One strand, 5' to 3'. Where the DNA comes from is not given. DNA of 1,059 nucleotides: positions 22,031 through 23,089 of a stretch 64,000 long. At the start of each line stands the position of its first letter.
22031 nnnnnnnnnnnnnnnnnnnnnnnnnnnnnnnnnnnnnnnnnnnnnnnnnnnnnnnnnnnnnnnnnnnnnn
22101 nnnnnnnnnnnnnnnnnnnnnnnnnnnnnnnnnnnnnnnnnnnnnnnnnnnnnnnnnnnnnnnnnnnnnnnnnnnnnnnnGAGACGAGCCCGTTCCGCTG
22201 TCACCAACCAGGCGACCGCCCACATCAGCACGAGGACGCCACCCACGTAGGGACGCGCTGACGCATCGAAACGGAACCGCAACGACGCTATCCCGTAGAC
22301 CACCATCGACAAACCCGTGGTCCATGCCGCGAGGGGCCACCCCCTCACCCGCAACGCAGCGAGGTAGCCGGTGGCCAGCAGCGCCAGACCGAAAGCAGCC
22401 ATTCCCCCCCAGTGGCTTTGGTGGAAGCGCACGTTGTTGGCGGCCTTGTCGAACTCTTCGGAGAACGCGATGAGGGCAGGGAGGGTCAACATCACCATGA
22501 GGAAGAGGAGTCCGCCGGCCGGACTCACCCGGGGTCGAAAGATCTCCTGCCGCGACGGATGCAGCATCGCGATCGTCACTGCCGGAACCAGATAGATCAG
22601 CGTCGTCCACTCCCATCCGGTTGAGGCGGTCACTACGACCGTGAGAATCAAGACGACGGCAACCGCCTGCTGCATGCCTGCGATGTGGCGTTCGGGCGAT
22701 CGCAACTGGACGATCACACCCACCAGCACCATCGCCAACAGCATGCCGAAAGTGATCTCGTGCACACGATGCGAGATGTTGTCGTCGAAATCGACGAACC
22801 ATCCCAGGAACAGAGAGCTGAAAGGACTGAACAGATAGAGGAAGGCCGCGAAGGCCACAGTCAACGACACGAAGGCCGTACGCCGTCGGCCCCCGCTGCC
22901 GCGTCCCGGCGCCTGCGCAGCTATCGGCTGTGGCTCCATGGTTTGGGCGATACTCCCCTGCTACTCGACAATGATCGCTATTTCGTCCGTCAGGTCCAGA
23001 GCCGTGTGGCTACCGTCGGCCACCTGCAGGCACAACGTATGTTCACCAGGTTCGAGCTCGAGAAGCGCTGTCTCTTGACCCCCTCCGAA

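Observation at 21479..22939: Fusion of a polytopic membrane domain, a PspC domain and a two-CXXCH tail in one protein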

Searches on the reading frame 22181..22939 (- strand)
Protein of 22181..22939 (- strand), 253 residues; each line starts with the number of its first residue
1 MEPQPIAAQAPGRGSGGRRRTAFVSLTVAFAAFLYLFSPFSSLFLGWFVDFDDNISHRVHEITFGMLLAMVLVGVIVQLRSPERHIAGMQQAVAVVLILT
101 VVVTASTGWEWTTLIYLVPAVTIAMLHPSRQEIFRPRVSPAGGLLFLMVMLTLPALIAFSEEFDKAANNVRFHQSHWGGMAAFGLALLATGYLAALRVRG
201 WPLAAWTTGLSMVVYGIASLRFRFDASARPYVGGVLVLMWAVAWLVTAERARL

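Call 26: find_homologous_proteins(query=A3, max_evalue=0.001)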
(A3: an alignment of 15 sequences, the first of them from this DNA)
Query A3 (15 sequences) (253 aa, profile of the alignment): 64 proteins with E <= 0.001 among 8000 candidates.
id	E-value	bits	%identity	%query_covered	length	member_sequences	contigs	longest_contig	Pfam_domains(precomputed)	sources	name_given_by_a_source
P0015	5.1e-106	372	58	89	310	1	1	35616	-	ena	-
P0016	6.0e-105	368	53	92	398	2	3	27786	-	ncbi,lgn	-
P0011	5.8e-102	358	56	94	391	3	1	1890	-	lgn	-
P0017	6.7e-100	351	50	96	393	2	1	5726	-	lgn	-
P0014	1.4e-98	347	57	93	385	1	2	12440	-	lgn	-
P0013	1.5e-98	347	58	98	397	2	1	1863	-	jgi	-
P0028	2.5e-98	346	56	88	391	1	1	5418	-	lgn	-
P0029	6.9e-96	338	99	89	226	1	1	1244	-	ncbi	-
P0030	9.9e-90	318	51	92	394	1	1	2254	-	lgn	-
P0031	6.3e-88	312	59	87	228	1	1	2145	-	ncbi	ncbi:MAG: hypothetical protein ACRDVD_10015, partial [Acidimicrobiia bacterium]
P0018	2.5e-86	307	41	85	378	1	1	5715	-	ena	-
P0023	1.0e-84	302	38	90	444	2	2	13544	-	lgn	-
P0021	3.9e-84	300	37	93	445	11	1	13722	-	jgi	jgi:hypothetical protein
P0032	7.5e-83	296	37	87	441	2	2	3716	-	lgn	-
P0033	9.7e-83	295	42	86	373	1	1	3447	-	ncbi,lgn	ncbi:MAG: hypothetical protein ACE5MI_13410 [Acidimicrobiia bacterium]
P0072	1.9e-57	212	38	91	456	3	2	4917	PF04024.18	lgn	-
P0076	1.3e-10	59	23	90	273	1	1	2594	-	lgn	-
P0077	2.0e-4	39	-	-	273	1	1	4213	-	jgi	jgi:hypothetical protein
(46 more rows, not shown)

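Call 27: search_solved_structures(query=A3, max_evalue=10, show_alignments=0)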
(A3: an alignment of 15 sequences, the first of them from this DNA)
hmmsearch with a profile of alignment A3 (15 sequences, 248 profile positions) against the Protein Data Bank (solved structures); distinct sequences matched with E-value up to 10: 0.
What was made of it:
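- Tried and rejected: Profile of the 8-TM domain against PDB sequences gave 0 hits (call 27).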

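Call 31: search_protein_families(library=pfam, alignment_id=A3, max_evalue=10)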
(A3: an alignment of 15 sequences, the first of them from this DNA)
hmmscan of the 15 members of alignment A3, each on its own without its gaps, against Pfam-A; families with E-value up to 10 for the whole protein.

A. member 1, seq(253 aa): 3 families
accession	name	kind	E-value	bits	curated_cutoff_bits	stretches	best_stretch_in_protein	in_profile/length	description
PF03203.19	MerC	-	2.8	9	27.6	1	151-242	16-103/108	MerC mercury resistance protein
PF19747.4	DUF6234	-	5.2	7.9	27.5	2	141-218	11-91/129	Family of unknown function (DUF6234)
PF12036.14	DUF3522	-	6.9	7.2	29.3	1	58-177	68-186/188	Protein of unknown function (DUF3522)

B. families by the number of members that match (of 15 scanned): 18 families
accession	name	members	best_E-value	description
PF19747.4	DUF6234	5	0.12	Family of unknown function (DUF6234)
PF06197.19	DUF998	4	0.022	Protein of unknown function (DUF998)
PF10890.13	Cyt_b-c1_8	3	0.039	Cytochrome b-c1 complex subunit 8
PF12555.13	SteA-like_C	2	0.24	SteA-like C-terminal domain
PF03203.19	MerC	2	0.82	MerC mercury resistance protein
PF04956.18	TrbC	1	0.015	TrbC/VIRB2 pilin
PF14034.11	Spore_YtrH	1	0.046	Sporulation protein YtrH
PF24027.1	DUF7338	1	0.092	Family of unknown function (DUF7338)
PF13850.11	ERGIC_N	1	0.12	Endoplasmic Reticulum-Golgi Intermediate Compartment (ERGIC)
PF02779.29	Transket_pyr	1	0.14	Transketolase, pyrimidine binding domain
PF13994.11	PgaD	1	0.24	PgaD-like protein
PF14110.11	DUF4282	1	1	Domain of unknown function (DUF4282)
PF19639.4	DUF6142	1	1.5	Family of unknown function (DUF6142)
PF13567.11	DUF4131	1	1.9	Domain of unknown function (DUF4131)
PF11837.13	INV_N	1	1.9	Beta-fructofuranosidase, N-terminal domain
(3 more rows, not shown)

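Call 32: find_related_loci(query=A3, collection=genome_contigs, flank=10000)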
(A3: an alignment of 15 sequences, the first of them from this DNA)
Query A3 (253 aa) in genome_contigs; peptide patterns used: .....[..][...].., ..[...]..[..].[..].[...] (x = any residue, [..] = any of these).
62 stretches matched a pattern; 18 encode a relative of the query (tblastn E <= 1e-3); 18 distinct loci.
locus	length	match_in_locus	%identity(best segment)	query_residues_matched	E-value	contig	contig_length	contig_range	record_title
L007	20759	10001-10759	91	1-253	3e-152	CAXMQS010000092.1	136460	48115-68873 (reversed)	MAG: uncultured Acidimicrobiia bacterium isolate 10C-St20-MC-01_bin.7.orig genome assembly, contig: k141_3069087, whole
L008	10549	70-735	42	34-248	2e-43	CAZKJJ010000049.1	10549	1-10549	MAG TPA_asm: uncultured Acidimicrobiia bacterium isolate SRP321284_co1_79 genome assembly, contig: NODE_8211_length_1054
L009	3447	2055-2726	42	32-248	5e-43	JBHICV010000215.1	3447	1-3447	MAG: Acidimicrobiia bacterium isolate Bea_3_bin.44 NODE_13868_length_3447_cov_6.755012, whole genome shotgun sequence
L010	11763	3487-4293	35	19-250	2e-39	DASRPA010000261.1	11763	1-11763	MAG TPA_asm: Actinomycetota bacterium isolate SMAG_U10282 k141_277234, whole genome shotgun sequence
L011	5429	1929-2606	37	29-248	3e-37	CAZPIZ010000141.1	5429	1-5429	MAG TPA_asm: uncultured Acidimicrobiaceae bacterium isolate SRP136066_co1_254 genome assembly, contig: NODE_26028_length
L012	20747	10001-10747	36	3-245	1e-36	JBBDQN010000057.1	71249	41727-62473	MAG: Acidimicrobiia bacterium isolate LejiaC_62_17 Lejia_C_896_length_71249_cov_10, whole genome shotgun sequence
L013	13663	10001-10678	36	29-248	2e-36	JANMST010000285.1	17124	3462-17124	MAG: Acidimicrobiia bacterium isolate SOY_29_metabat_354 SOY_29_k141_3849327, whole genome shotgun sequence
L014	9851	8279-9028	33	45-250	2e-36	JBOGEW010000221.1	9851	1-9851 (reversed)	MAG: Acidimicrobiia bacterium isolate M3-S_metawrap_bin.276 k127_3581477, whole genome shotgun sequence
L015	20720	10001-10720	35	19-252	5e-36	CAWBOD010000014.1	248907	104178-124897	MAG: uncultured Acidimicrobiia bacterium isolate MFD09206.bin.2.201 genome assembly, contig: contig_6043, whole genome s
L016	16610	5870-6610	37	8-245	6e-36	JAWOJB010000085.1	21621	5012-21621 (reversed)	MAG: Acidimicrobiia bacterium isolate CWP6-1.bin.27 k191_1917254, whole genome shotgun sequence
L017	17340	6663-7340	35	29-248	2e-35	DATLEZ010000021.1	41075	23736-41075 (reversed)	MAG TPA_asm: Acidimicrobiia bacterium isolate SMAG_U14389 k141_1601668, whole genome shotgun sequence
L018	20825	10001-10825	31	7-249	7e-34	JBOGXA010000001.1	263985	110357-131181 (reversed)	MAG: Actinomycetota bacterium isolate SD8036_metabat2.bin.39 NODE_11_length_263985_cov_2.940548, whole genome shotgun se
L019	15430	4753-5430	35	29-248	7e-32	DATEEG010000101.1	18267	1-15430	MAG TPA_asm: Acidimicrobiia bacterium isolate SMAG_U8727 k141_230628, whole genome shotgun sequence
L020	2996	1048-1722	35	34-252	5e-31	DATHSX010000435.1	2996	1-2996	MAG TPA_asm: Acidimicrobiia bacterium isolate SMAG_U16062 k141_988732, whole genome shotgun sequence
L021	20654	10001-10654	36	34-246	8e-27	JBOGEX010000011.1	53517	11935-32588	MAG: Acidimicrobiia bacterium isolate M3-S_metawrap_bin.203 k127_4144048, whole genome shotgun sequence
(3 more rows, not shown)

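Call 42: search_protein_representatives(alignment_id=A3)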
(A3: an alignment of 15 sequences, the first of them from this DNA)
Query: 15 sequences, 248 profile positions. Proteins with E-value up to 0.001 (for the whole library): 765; up to 1e-10: 401; up to 1e-30: 63. The best 150 are listed.
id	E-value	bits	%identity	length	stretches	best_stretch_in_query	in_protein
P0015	1.6e-106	371.5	-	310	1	4-242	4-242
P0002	3.2e-106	370.5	-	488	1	6-247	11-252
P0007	1.4e-103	361.8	-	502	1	6-246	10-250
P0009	2.7e-103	360.9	-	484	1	7-247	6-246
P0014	4.5e-99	347.1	-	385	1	10-247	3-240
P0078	7.7e-91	320.1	-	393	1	9-246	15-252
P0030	3.2e-90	318.1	-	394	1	4-246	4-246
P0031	2.0e-88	312.2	-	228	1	6-222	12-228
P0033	3.1e-83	295.2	-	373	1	13-246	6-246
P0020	2.4e-81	289.0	-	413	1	2-246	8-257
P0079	9.5e-81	287.1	-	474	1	8-246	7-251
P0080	6.0e-80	284.4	-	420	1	4-245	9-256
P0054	1.6e-77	276.5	-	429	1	10-244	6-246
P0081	8.7e-74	264.3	-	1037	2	9-246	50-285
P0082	2.1e-73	263.0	-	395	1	8-242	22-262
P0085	1.8e-71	256.7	-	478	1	10-246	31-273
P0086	4.4e-71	255.4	-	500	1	10-243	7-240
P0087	5.2e-71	255.2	-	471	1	9-245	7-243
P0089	3.1e-69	249.3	-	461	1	5-240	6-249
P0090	5.4e-64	232.2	-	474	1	11-243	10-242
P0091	1.3e-62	227.6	-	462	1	7-244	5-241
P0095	2.6e-57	210.3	-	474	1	12-241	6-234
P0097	8.6e-55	202.0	-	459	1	8-242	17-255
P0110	4.3e-37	144.1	-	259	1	11-246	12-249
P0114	1.2e-34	136.0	-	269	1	10-245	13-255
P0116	1.5e-33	132.5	-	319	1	14-244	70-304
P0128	3.2e-30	121.6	-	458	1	51-247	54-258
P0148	3.3e-27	111.7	-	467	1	21-245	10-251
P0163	9.7e-26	106.9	-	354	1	8-245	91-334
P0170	4.6e-25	104.7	-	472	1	44-244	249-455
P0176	8.9e-25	103.7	-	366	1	9-245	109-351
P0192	1.2e-23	100.0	-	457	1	52-245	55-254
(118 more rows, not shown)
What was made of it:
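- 22169..22939 (-): N-terminal 8-TM domain (aa 1-257), N-terminus inside. No Pfam, PDB-sequence or PDB-fold match. The superfamily has 765 representative clusters (call 42).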

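Call 43: search_protein_families(library=pfam, proteins=[P0081, P0110, P0114, P0116, P0128, P0148, P0170, P0176, P0163, P0192], max_evalue=0.01)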
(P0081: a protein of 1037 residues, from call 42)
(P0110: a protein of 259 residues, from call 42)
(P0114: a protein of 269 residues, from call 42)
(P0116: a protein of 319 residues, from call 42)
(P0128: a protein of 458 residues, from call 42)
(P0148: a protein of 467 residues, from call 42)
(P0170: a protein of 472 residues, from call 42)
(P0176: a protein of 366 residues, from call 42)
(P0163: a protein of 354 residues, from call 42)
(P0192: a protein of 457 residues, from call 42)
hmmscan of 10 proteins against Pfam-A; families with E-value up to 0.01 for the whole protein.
P0081 (1037 aa): 2 families
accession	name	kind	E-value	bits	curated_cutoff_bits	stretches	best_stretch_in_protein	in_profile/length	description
PF07228.17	SpoIIE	-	1.8e-43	149.1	25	1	890-1035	1-146/192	Stage II sporulation protein E (SpoIIE)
PF13185.12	GAF_2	-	0.0054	17.4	28.6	0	778-823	91-135/136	GAF domain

P0110 (259 aa): 0 families

P0114 (269 aa): 0 families

P0116 (319 aa): 0 families

P0128 (458 aa): 0 families

P0148 (467 aa): 1 family
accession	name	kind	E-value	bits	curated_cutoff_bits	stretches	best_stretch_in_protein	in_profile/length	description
PF07732.21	Cu-oxidase_3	-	0.002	18.6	21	0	386-466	22-115/119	Multicopper oxidase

P0170 (472 aa): 0 families

P0176 (366 aa): 0 families

P0163 (354 aa): 1 family
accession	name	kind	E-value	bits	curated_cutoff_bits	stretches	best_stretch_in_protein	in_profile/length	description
PF07444.16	Ycf66_N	-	6.4e-05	23.5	22.3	1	131-181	21-70/76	Ycf66 protein N-terminus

P0192 (457 aa): 2 families
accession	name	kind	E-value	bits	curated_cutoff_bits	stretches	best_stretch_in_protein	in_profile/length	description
PF00127.26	Copper-bind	-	1.3e-08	35.6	21.2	1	355-456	10-98/99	Copper binding proteins, plastocyanin/azurin family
PF13473.12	Cupredoxin_1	-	6.5e-06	26.5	27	1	343-390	16-63/104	Cupredoxin-like domain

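Call 46: search_protein_families(library=pfam, proteins=[P0079, P0085, P0086, P0087, P0089, P0090, P0091, P0095, P0097, P0072], max_evalue=0.01)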
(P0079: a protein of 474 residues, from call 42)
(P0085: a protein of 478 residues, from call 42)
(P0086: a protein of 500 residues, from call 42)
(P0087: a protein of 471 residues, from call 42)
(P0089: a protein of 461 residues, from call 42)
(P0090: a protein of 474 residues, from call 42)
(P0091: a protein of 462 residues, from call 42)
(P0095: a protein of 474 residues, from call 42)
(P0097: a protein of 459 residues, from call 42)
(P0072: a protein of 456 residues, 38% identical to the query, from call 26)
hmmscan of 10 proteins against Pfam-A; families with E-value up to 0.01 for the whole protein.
P0079 (474 aa): 1 family
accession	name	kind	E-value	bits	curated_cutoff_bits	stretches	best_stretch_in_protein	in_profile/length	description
PF04024.17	PspC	-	9.6e-11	41.8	25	1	267-332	3-58/58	PspC domain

P0085 (478 aa): 0 families

P0086 (500 aa): 1 family
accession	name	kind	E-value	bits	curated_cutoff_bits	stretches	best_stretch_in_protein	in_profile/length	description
PF04024.17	PspC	-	3.5e-13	49.6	25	1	259-312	4-58/58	PspC domain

P0087 (471 aa): 2 families
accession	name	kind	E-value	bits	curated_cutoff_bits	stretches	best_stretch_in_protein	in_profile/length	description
PF04024.17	PspC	-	1.4e-13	50.9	25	1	251-303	3-58/58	PspC domain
PF10890.13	Cyt_b-c1_8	-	0.0019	19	24.3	0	28-69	13-55/72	Cytochrome b-c1 complex subunit 8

P0089 (461 aa): 0 families

P0090 (474 aa): 2 families
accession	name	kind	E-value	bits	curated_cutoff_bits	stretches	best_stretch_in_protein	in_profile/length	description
PF04024.17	PspC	-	8.6e-11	41.9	25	1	251-302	3-57/58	PspC domain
PF14522.11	Cytochrome_C7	-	0.0029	17.8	24.8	1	407-451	5-52/67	Cytochrome c7 and related cytochrome c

P0091 (462 aa): 3 families
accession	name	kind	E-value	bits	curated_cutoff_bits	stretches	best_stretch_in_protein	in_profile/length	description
PF04024.17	PspC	-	1.6e-10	41.1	25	1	252-302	3-57/58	PspC domain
PF09699.15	Paired_CXXCH_1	-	0.0016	18.6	20.6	1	400-437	4-37/41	Doubled CXXCH motif (Paired_CXXCH_1)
PF10890.13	Cyt_b-c1_8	-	0.0031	18.3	24.3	0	27-68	12-55/72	Cytochrome b-c1 complex subunit 8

P0095 (474 aa): 1 family
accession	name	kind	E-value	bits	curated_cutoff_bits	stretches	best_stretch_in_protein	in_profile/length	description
PF04024.17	PspC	-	5.2e-08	33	25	1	249-296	4-55/58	PspC domain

P0097 (459 aa): 1 family
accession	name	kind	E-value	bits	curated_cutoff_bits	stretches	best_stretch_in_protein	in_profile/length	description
PF00034.26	Cytochrom_C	-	0.0039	18.9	21.3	0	406-438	10-45/90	Cytochrome c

P0072 (456 aa): 1 family
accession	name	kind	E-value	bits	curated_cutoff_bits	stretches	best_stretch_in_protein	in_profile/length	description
PF04024.17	PspC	-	8e-11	42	25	1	247-295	5-57/58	PspC domain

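Call 48: find_encoding_contigs(protein=P0076, flank=6000, max_places=3)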
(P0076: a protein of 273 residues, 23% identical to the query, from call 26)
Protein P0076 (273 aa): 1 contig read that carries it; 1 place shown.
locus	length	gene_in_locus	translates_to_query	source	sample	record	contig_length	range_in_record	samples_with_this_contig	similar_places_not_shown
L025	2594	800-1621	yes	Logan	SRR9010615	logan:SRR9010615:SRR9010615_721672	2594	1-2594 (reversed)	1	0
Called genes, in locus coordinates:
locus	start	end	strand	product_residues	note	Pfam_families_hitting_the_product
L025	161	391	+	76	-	-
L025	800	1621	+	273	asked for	-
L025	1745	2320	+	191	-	PF00293:NUDIX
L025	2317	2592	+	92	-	?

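Call 49: find_encoding_contigs(protein=P0077, flank=6000, max_places=3)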
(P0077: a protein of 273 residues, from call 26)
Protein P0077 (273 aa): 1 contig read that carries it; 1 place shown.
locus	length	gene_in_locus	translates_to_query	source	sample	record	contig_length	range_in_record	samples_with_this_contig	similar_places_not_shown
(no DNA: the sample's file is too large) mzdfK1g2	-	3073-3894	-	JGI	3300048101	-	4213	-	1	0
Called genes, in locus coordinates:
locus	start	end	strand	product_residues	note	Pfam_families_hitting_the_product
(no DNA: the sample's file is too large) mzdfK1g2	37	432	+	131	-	-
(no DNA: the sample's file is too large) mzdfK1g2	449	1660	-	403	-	PF08310:LGFP (faint), PF03734:YkuD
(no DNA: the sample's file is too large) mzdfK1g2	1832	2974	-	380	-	PF23441:SDR (weak), PF00106:adh_short, PF08659:KR, PF13561:adh_short_C2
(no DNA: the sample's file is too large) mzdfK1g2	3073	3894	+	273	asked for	-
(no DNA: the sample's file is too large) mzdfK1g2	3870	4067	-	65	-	-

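Call 50: find_encoding_contigs(protein=P0110, flank=6000, max_places=3)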
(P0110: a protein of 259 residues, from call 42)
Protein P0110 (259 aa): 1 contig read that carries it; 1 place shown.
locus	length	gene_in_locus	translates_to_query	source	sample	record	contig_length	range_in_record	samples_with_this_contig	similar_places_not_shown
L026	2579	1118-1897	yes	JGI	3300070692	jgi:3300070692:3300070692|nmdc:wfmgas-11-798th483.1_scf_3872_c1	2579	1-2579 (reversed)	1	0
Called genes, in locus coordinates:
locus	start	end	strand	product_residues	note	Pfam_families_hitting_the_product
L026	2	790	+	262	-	?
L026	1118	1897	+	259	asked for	-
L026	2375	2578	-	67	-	?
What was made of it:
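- Tried and rejected: The contexts of stand-alone 8-TM relatives lay on contigs too short to be informative (calls 48-50).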

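Call 51: find_encoding_contigs(protein=P0192, flank=8000, max_places=3)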
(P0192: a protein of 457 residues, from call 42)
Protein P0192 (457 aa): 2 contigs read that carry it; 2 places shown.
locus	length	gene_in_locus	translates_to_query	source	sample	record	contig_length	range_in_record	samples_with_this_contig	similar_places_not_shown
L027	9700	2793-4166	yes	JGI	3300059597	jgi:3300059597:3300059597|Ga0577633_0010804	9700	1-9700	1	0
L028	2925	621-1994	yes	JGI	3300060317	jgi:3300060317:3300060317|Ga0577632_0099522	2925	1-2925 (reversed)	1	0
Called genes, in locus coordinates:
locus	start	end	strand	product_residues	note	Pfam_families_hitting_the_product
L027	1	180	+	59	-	?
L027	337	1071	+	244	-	PF13489:Methyltransf_23, PF01209:Ubie_methyltran (weak), PF13847:Methyltransf_31, PF08241:Methyltransf_11, PF08242:Methyltransf_12, PF13649:Methyltransf_25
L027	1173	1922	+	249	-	-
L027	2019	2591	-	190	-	PF00440:TetR_N, PF02796:HTH_7 (faint), PF21597:TetR_C_43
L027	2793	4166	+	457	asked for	PF13473:Cupredoxin_1 (weak), PF00127:Copper-bind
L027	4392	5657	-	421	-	-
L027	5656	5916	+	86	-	-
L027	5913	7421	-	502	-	PF03239:FTR1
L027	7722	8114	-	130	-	PF12680:SnoaL_2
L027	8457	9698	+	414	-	?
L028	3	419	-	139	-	?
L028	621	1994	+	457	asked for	PF13473:Cupredoxin_1 (weak), PF00127:Copper-bind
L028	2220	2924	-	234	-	?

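Call 52: find_encoding_contigs(protein=P0148, flank=8000, max_places=3)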
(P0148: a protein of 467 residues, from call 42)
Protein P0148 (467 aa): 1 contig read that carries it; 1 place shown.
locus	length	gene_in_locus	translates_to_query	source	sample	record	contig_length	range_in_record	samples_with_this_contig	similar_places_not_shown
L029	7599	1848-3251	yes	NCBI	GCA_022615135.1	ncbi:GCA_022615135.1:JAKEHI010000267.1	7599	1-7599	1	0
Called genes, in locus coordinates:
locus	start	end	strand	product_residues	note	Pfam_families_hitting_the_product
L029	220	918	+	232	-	PF18854:baeRF_family10, PF03464:eRF1_2, PF18859:acVLRF1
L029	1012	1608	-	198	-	PF00440:TetR_N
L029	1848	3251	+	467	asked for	-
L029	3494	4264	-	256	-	PF00106:adh_short, PF08659:KR, PF23441:SDR (weak), PF13561:adh_short_C2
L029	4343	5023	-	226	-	PF03575:Peptidase_S51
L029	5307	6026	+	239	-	PF00581:Rhodanese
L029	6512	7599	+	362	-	PF13185:GAF_2, PF01590:GAF, PF13492:GAF_3 (weak), PF13185:GAF_2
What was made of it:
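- The two stand-alone and two cupredoxin-fused relatives whose contigs were readable show no PP2C neighbour, though those contigs are short (calls 48, 50-52). None of these has a PP2C neighbour (calls 43, 51, 52).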

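Call 64: list_cluster_members(proteins=[P0081, P0001, P0086])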
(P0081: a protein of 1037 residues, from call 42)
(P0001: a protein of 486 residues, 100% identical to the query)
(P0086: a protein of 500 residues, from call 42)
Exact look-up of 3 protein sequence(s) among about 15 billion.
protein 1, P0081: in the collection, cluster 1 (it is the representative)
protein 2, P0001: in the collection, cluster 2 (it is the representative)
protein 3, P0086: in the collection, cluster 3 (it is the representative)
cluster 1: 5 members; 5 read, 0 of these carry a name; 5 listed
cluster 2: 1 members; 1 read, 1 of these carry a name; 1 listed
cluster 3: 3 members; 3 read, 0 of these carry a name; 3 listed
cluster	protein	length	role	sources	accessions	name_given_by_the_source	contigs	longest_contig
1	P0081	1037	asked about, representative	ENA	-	-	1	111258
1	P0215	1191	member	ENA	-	-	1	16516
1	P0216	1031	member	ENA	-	-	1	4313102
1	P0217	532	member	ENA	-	-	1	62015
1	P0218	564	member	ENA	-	-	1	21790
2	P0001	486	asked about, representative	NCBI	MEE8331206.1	MAG: PspC domain-containing protein [Acidimicrobiia bacterium]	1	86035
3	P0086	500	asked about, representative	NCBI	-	-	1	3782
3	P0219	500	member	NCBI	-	-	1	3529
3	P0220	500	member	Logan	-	-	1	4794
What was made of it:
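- More distant PspC-bearing members come from other samples (calls 46, 64).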
